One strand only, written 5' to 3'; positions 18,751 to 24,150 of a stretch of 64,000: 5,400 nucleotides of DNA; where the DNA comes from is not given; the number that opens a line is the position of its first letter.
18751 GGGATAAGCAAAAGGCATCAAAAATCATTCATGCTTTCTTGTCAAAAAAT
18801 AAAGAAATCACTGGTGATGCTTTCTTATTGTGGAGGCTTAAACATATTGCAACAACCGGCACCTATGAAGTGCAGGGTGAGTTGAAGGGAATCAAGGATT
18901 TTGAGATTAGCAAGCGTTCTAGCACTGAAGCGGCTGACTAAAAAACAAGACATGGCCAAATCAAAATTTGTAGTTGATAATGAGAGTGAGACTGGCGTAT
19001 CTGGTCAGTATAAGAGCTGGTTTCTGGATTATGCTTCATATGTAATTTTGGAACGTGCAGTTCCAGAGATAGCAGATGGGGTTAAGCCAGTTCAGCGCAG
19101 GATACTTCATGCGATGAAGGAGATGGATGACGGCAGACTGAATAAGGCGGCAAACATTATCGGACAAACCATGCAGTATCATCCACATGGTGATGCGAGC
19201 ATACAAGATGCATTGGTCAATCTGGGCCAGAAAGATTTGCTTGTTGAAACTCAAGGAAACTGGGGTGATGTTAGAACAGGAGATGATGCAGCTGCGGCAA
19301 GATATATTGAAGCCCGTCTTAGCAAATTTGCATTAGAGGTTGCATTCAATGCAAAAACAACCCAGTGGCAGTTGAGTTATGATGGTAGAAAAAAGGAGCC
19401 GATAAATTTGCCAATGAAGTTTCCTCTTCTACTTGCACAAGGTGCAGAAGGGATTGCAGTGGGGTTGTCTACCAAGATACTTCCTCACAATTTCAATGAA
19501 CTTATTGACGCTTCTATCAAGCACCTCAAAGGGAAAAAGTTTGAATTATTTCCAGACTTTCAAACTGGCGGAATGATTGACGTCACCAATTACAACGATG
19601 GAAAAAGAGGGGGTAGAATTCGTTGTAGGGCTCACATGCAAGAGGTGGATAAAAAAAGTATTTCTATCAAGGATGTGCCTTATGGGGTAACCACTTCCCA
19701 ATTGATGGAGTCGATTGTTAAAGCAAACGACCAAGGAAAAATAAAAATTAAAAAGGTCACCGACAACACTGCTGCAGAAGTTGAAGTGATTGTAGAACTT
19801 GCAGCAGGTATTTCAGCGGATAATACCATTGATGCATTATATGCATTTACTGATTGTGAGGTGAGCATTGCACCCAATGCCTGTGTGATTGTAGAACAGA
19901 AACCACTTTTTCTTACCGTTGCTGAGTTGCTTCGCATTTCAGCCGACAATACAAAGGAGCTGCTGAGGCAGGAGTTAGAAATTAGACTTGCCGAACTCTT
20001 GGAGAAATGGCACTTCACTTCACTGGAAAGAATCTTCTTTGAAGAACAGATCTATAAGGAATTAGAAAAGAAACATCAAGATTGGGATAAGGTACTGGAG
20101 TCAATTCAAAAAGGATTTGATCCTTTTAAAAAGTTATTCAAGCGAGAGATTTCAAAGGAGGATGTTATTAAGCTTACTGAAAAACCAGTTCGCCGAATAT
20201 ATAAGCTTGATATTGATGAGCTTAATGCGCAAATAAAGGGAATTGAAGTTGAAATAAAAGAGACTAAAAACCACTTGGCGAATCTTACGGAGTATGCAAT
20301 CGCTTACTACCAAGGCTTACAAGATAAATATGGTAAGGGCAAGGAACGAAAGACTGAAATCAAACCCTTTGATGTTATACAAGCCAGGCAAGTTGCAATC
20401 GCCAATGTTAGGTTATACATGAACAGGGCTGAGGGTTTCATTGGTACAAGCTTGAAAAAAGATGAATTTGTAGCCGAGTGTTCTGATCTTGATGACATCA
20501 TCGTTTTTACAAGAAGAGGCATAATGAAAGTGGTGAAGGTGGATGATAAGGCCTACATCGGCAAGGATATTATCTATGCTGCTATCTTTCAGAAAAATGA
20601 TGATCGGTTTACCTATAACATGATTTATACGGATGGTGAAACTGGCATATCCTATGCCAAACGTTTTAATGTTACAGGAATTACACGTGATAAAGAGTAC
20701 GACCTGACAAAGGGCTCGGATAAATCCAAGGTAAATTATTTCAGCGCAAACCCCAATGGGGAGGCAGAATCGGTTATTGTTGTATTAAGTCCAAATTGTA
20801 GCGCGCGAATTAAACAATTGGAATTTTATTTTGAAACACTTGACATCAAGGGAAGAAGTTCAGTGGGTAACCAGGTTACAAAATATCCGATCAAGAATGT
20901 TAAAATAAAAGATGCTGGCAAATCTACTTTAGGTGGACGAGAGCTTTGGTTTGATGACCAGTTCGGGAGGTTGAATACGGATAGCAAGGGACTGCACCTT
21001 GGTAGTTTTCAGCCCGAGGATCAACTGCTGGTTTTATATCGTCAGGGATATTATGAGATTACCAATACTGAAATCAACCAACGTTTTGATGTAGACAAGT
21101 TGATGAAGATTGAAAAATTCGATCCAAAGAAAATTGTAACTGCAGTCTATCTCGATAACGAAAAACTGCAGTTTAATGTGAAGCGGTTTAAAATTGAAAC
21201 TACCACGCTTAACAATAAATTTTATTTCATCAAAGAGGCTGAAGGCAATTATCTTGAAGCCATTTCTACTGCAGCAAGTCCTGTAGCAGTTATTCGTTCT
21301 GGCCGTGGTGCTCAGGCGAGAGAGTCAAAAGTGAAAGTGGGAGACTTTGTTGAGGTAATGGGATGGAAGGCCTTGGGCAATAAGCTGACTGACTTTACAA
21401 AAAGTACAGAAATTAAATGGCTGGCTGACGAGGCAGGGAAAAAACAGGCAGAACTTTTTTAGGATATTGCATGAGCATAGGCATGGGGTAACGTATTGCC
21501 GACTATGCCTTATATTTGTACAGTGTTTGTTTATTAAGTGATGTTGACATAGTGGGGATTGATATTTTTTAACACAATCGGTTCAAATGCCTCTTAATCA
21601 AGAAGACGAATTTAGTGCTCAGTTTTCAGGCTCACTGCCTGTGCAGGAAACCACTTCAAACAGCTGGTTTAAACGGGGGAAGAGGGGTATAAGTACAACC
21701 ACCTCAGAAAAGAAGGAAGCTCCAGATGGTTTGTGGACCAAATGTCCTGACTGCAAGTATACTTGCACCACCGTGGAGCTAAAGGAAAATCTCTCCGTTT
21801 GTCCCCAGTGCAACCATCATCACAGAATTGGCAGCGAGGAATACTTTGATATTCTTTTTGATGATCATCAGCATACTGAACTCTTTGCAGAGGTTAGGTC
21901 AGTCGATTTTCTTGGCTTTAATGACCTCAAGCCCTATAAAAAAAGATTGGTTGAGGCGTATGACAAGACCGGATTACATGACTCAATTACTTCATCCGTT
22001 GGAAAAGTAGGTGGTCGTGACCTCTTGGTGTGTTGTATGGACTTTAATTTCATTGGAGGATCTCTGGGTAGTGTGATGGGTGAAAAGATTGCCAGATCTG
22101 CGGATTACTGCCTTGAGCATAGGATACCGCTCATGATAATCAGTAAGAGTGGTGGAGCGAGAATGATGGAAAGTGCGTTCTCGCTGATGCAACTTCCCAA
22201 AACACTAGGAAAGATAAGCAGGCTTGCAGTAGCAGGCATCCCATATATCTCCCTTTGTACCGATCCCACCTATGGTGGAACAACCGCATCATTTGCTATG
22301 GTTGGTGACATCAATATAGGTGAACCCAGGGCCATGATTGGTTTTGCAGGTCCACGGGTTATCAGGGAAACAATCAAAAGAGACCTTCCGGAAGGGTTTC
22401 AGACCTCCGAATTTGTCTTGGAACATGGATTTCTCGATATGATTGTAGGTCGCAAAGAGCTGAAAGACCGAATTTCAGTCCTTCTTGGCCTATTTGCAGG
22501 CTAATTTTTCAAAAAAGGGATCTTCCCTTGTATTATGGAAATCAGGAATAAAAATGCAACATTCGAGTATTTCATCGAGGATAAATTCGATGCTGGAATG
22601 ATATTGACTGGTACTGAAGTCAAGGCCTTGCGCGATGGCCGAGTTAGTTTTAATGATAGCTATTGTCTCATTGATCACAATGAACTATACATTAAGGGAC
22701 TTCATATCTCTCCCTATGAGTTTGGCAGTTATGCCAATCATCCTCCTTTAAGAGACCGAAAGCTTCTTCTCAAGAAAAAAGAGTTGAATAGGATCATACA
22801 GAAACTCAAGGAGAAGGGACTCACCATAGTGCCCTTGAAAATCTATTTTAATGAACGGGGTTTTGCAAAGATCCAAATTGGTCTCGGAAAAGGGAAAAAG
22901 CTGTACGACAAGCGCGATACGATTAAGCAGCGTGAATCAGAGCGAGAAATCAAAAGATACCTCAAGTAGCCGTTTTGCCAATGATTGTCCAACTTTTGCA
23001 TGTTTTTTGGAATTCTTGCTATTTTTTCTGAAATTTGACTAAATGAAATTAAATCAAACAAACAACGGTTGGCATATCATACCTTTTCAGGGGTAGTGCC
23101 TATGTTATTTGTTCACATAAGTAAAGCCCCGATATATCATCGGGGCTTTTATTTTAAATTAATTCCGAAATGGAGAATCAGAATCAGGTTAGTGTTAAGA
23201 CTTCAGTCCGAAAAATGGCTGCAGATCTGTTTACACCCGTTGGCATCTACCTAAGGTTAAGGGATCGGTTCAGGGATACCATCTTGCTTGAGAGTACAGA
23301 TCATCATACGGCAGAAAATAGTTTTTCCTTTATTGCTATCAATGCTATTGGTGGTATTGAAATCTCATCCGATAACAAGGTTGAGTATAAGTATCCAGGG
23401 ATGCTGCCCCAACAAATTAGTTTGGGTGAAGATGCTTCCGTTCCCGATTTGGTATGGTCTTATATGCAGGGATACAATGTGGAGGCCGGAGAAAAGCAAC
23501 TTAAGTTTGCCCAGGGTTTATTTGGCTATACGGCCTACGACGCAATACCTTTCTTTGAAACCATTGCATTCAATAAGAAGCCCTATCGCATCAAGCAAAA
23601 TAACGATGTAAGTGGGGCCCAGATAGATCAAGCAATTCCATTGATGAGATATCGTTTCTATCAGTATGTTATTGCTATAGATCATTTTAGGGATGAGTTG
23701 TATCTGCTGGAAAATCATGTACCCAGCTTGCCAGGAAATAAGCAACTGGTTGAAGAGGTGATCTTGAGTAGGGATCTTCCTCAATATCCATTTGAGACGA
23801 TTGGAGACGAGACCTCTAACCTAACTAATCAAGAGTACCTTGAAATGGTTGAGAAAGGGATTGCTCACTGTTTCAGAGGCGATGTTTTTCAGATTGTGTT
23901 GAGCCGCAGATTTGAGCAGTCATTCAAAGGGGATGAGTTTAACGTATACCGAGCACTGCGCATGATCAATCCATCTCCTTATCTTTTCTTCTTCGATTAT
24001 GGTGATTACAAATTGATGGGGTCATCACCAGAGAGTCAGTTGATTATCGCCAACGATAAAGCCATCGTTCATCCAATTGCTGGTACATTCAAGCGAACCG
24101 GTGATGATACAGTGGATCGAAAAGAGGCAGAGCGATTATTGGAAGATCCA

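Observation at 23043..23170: Candidate dual Trp/His-sensing attenuator with a WH leader peptide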

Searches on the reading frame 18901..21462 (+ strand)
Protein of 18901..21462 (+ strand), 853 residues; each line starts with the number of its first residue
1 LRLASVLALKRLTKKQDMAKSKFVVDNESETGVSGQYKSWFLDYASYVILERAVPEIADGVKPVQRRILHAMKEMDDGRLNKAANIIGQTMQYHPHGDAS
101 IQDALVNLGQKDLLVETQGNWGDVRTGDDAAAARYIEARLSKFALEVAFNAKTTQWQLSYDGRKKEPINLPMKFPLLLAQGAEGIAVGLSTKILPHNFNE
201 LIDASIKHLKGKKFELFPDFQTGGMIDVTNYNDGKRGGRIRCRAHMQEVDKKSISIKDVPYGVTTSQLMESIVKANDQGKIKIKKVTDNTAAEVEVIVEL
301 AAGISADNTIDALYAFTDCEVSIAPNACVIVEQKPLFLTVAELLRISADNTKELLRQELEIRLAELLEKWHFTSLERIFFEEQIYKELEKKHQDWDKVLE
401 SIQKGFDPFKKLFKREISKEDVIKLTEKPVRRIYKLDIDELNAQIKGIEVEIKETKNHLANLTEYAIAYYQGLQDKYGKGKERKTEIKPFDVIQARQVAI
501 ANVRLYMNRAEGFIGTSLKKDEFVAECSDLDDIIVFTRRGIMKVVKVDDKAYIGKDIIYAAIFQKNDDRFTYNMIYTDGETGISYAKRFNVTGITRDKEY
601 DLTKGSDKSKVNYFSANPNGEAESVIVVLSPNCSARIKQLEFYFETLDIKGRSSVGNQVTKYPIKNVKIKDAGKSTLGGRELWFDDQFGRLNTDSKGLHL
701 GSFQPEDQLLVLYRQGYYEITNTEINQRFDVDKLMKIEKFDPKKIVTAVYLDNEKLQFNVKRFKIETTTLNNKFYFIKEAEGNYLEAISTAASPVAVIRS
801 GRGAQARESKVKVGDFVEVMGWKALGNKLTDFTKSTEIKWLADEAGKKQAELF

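Call 7: search_protein_families(library=ncbifam, proteins=[window:18901-21462:+], max_evalue=1e-10)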
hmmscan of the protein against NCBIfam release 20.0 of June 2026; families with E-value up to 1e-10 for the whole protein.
window:18901-21462:+ (853 aa): 10 families
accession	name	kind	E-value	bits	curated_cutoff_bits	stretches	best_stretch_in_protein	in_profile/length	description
NF009397.0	PRK12758.1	equivalog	0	1297.2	780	1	26-843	16-830/870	DNA gyrase/topoisomerase IV subunit A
NF007209.0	PRK09631.1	equivalog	1.9e-217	723.9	644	1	37-670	8-634/635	DNA topoisomerase IV subunit A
NF007208.0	PRK09630.1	equivalog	1.4e-117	393.5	598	1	33-494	4-466/479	DNA topoisomerase IV subunit A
NF004044.1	PRK05561.1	subfamily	2.3e-86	291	654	1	38-489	7-478/738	DNA topoisomerase (ATP-hydrolyzing)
NF004043.1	PRK05560.1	equivalog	4.4e-76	256.4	902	1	33-490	7-483/798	DNA gyrase subunit A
TIGR01063.1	gyrA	equivalog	9.4e-70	235.5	877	1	34-487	7-479/800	DNA topoisomerase (ATP-hydrolyzing) subunit A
TIGR01062.1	parC_Gneg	equivalog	1.9e-58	198.2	628.9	1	40-487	13-476/735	DNA topoisomerase IV subunit A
TIGR01061.1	parC_Gpos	equivalog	1.1e-57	196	813.25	1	41-358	14-357/737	DNA topoisomerase IV subunit A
NF038098.1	GyrA_w_intein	exception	7.1e-46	156.7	1850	2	137-372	539-798/1232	intein-containing DNA gyrase subunit A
NF010586.0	PRK13979.1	equivalog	1.3e-45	155.7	1475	1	40-371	25-389/957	DNA topoisomerase IV subunit A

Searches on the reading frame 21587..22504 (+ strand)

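Call 7: search_protein_families(library=ncbifam, proteins=[window:21587-22504:+], max_evalue=1e-10)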
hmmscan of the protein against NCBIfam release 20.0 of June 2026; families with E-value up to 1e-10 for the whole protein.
window:21587-22504:+ (305 aa): 3 families
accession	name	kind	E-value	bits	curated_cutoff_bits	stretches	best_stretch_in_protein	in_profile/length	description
TIGR00515.1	accD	equivalog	5.2e-98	327.9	317.45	1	27-301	3-277/285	acetyl-CoA carboxylase, carboxyltransferase subunit beta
TIGR01117.1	mmdA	subfamily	2.2e-14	53.1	998.8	1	120-261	56-198/512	methylmalonyl-CoA decarboxylase subunit alpha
TIGR03133.1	malonate_beta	equivalog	3.2e-11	43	278.15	1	131-261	46-181/274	biotin-independent malonate decarboxylase subunit beta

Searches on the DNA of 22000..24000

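Call 3: search_rna_families(source=window, start=22000, end=24000, threshold=evalue, max_evalue=10, show_alignments=3)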
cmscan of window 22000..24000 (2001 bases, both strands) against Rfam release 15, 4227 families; matches with E-value up to 10: 22.
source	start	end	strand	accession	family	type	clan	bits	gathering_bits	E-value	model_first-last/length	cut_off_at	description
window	23101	23152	+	RF02891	AgrB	Gene; antisense;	-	27.8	40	0.05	1-84/84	no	ArsR-gov region gene B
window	23110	23218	-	RF00121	MicC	Gene; sRNA;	-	27.1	90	0.26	1-123/123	no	MicC RNA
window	23110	23231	-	RF01774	rpsL_ricks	Cis-reg; leader;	-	27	60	2.4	1-131/131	no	Rickettsia rpsL leader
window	23115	23196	-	RF02053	STnc430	Gene; sRNA;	-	25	47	0.36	1-162/162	no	Enterobacterial sRNA STnc430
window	23065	23162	+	RF00121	MicC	Gene; sRNA;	-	23.3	90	1.5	1-123/123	no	MicC RNA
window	23102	23162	+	RF02362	Yfr10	Gene; sRNA;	-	22.9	43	1.8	1-78/78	no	Cyanobacterial functional RNA 10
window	23026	23156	+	RF02449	ncr1015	Gene; sRNA;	-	22.2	60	3.8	1-121/121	no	Bacillus sRNA ncr1015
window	23120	23182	-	RF02891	AgrB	Gene; antisense;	-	20.5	40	2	1-84/84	no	ArsR-gov region gene B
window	23092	23165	+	RF01770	rimP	Cis-reg; leader;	-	20.3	47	3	1-102/102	no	Gammaprotebacteria rimP leader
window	23077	23154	+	RF02837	anti-hemB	Gene; sRNA;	-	19.7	49.5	0.13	1-81/81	no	Burkholderia RNA 7 (anti-hemB)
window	23123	23194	-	RF01393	isrJ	Gene; sRNA;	-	19.5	37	1.3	1-75/75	no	isrJ Hfq binding RNA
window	23052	23155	+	RF01859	Phe_leader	Cis-reg; leader;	-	19.2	55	4.5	1-125/125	no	Phenylalanine leader peptide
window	22675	22695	-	RF03989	mir-7950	Gene; miRNA;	-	19.1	82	1.5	20-40/59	no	mir-7950 microRNA precursor family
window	23083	23165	+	RF02621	BSnc120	Gene; sRNA;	-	18.9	114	0.62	1-88/88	no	Brucella sRNA 120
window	22115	22185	-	RF02523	ROSE_3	Cis-reg; thermoregulator;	-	18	43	1.2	1-69/69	no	Repression of heat shock gene expression (ROSE) element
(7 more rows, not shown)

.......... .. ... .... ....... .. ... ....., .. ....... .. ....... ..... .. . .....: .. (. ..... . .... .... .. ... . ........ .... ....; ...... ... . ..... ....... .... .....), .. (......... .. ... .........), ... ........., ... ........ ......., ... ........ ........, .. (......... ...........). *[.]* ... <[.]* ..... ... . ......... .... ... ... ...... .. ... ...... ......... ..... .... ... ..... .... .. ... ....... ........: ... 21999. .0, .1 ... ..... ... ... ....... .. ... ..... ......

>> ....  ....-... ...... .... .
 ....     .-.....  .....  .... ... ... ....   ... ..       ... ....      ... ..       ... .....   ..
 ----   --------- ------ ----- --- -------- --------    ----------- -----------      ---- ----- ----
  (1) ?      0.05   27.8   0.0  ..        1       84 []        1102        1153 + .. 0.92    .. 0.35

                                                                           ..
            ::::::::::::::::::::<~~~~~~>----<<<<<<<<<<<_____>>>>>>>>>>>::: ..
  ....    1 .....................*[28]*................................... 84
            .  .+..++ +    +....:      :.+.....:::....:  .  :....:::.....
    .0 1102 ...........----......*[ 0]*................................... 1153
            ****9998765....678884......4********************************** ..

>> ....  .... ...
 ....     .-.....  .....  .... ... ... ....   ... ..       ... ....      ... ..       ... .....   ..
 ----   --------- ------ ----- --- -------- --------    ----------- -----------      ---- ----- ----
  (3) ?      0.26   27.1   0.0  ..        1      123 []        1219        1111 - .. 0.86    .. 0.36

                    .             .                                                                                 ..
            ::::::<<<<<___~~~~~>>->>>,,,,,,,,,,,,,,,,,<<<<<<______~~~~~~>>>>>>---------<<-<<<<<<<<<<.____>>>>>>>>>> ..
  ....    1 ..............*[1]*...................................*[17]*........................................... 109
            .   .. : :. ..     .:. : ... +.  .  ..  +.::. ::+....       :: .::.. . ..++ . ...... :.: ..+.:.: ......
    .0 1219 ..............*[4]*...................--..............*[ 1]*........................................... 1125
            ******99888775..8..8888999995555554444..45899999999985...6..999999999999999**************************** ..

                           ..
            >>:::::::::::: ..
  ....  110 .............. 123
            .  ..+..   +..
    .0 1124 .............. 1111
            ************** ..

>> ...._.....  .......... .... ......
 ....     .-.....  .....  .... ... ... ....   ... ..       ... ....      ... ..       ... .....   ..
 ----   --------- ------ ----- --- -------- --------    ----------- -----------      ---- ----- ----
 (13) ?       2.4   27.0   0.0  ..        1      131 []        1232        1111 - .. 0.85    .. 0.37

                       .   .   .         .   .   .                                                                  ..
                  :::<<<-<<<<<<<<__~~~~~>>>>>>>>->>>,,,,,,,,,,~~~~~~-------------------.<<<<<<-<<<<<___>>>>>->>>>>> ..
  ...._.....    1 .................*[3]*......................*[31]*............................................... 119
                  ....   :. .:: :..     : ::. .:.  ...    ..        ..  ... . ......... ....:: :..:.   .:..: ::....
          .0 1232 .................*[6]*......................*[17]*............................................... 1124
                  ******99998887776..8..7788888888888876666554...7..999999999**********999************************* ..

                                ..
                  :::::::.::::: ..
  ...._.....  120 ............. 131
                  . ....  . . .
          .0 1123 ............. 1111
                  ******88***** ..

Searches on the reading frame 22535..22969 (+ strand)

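Call 7: search_protein_families(library=ncbifam, proteins=[window:22535-22969:+], max_evalue=1e-10)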
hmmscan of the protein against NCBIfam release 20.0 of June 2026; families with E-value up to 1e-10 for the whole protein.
window:22535-22969:+ (144 aa): 2 families
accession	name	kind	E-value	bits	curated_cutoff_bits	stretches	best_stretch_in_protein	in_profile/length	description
NF003843.0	PRK05422.1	equivalog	7.3e-59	197.9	130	1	3-144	14-154/156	SsrA-binding protein SmpB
TIGR00086.1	smpB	equivalog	1.1e-57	194.2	119.1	1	3-144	3-144/144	SsrA-binding protein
